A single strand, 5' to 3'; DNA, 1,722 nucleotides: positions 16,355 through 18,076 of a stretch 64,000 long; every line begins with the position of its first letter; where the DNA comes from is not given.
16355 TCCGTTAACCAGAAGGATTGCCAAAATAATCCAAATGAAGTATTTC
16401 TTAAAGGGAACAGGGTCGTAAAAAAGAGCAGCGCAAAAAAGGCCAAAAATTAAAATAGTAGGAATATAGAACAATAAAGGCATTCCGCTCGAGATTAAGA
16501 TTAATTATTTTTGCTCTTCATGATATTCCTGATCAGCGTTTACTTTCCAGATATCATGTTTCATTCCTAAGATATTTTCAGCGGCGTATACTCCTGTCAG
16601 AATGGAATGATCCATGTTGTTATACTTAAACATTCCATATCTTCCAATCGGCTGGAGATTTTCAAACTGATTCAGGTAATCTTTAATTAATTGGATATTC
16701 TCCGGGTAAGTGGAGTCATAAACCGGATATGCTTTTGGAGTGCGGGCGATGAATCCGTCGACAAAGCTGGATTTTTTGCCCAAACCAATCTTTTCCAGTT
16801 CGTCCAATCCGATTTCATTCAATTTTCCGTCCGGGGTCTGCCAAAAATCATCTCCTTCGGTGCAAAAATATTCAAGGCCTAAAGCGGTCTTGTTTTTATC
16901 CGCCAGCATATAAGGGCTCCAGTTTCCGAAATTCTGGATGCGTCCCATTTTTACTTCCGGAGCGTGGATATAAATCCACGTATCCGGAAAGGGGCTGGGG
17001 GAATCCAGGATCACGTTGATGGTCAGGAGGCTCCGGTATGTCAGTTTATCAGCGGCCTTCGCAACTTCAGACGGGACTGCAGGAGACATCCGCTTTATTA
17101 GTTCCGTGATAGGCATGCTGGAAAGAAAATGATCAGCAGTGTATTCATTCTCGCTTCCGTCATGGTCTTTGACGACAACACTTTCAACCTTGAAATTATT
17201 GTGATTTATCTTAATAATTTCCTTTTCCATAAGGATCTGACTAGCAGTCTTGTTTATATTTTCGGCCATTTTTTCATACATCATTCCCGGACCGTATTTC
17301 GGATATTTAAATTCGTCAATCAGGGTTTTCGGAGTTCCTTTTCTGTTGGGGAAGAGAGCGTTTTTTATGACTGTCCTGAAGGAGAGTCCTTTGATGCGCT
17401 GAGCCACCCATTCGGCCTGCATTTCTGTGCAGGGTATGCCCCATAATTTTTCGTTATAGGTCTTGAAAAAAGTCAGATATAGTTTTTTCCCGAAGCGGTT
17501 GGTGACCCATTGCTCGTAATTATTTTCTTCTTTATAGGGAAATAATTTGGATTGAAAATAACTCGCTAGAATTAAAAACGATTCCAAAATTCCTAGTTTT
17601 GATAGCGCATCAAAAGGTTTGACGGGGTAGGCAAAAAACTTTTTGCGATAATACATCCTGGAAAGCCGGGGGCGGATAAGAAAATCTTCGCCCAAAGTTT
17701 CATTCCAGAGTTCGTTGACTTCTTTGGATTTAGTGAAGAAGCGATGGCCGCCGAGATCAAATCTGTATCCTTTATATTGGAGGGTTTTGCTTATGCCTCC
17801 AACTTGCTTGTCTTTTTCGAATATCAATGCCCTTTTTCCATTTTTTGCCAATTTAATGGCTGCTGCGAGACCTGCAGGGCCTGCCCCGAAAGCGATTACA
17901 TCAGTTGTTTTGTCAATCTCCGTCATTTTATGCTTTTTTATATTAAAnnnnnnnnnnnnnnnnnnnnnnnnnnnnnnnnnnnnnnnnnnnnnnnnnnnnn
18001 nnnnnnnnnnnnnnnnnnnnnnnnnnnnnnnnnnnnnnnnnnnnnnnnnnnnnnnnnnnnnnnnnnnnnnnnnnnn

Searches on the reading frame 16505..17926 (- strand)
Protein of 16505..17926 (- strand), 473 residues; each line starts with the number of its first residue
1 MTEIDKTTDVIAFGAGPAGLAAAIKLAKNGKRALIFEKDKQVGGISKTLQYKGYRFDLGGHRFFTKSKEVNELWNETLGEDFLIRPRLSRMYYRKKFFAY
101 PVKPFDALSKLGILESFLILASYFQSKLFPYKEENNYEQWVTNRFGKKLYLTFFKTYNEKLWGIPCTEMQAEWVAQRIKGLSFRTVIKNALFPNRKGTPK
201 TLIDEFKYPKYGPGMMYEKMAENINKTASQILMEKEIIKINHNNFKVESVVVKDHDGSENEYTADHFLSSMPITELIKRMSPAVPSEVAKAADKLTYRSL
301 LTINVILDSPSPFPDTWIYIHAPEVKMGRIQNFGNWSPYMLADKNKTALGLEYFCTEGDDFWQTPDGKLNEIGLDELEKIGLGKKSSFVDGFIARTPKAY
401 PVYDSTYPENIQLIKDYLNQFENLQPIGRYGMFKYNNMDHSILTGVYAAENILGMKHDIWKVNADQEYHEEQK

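Call 7: search_protein_families(library=pfam, proteins=[window:16505-17926:-], max_evalue=0.001)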
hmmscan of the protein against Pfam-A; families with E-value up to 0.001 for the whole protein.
window:16505-17926:- (473 aa): 10 families
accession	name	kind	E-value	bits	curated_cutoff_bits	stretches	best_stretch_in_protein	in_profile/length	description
PF01593.30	Amino_oxidase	-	3.6e-19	69.8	19.8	1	18-453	2-443/443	Flavin containing amine oxidoreductase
PF13450.12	NAD_binding_8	-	4.9e-15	56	21.9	1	14-76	3-67/68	NAD(P)-binding Rossmann-like domain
PF12831.13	FAD_oxidored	-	1e-08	35.4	27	1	9-45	1-37/416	FAD dependent oxidoreductase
PF00890.30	FAD_binding_2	-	3e-07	30.4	20.4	1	9-44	1-36/414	FAD binding domain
PF03486.20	HI0933_like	-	3.5e-06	27.1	50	1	9-43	2-36/244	HI0933-like protein Rossmann domain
PF01946.23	Thi4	-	9.9e-06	25.4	26.2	1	7-44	17-55/235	Thi4 family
PF07992.20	Pyr_redox_2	-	3.3e-05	23.9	26.1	0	9-41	2-34/291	Pyridine nucleotide-disulphide oxidoreductase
PF03275.19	GLF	-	8.3e-05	22.8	26.3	0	153-353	2-156/203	UDP-galactopyranose mutase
PF01494.25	FAD_binding_3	-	0.00014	21.7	22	0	8-41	2-35/349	FAD binding domain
PF13738.12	Pyr_redox_3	-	0.00077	19.2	30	1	14-43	4-34/305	Pyridine nucleotide-disulphide oxidoreductase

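Call 55: search_protein_families(library=ncbifam, proteins=[window:16505-17926:-], max_evalue=0.1)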
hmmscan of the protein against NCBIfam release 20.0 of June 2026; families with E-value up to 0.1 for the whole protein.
window:16505-17926:- (473 aa): 108 families (the best 25 are shown)
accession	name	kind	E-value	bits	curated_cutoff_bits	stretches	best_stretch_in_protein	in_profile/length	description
NF005548.0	PRK07208.1-4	equivalog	4.8e-207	688.4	389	1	8-472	4-471/488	hypothetical protein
NF005545.0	PRK07208.1-1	equivalog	2.6e-165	550.6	451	1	3-471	3-482/504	hypothetical protein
NF005546.0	PRK07208.1-2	equivalog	2.1e-153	511.7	418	2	80-472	109-525/527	hypothetical protein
NF005547.0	PRK07208.1-3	equivalog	8.4e-115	384.2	380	1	8-470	5-459/465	hypothetical protein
NF005549.0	PRK07208.1-5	equivalog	2.5e-105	353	587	2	82-471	112-533/534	hypothetical protein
NF005560.0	PRK07233.1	equivalog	7.1e-30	104.2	252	1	13-451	6-423/435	hypothetical protein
TIGR02734.1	crtI_fam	subfamily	5.3e-15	55.1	238.1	1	12-81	3-70/504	phytoene desaturase family protein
TIGR00031.1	UDP-GALP_mutase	equivalog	2.9e-14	52.9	303.75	2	9-195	3-189/378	UDP-galactopyranose mutase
TIGR02733.1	desat_CrtD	equivalog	3.4e-12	45.8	549.7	2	8-60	2-54/492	C-3',4' desaturase CrtD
NF008841.0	PRK11883.1-1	equivalog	4.6e-12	45.6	517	2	10-87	6-86/453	protoporphyrinogen oxidase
NF042421.1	hydcarot_desat_CrtD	equivalog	1.5e-10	40.1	500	1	10-75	4-68/487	1-hydroxycarotenoid 3,4-desaturase CrtD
NF058655.1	CrtID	equivalog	2.8e-10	39.7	640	1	10-61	1-52/478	bifunctional phytoene desaturase/3,4-desaturase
TIGR02730.1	carot_isom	equivalog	1.5e-08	34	586.9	1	9-67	2-60/493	carotenoid isomerase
TIGR03467.1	HpnE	equivalog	2.6e-08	33.6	283.05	1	11-76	2-69/430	hydroxysqualene dehydroxylase HpnE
NF003585.0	PRK05249.1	equivalog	5.4e-08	31.9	465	1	7-47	6-46/464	Si-specific NAD(P)(+) transhydrogenase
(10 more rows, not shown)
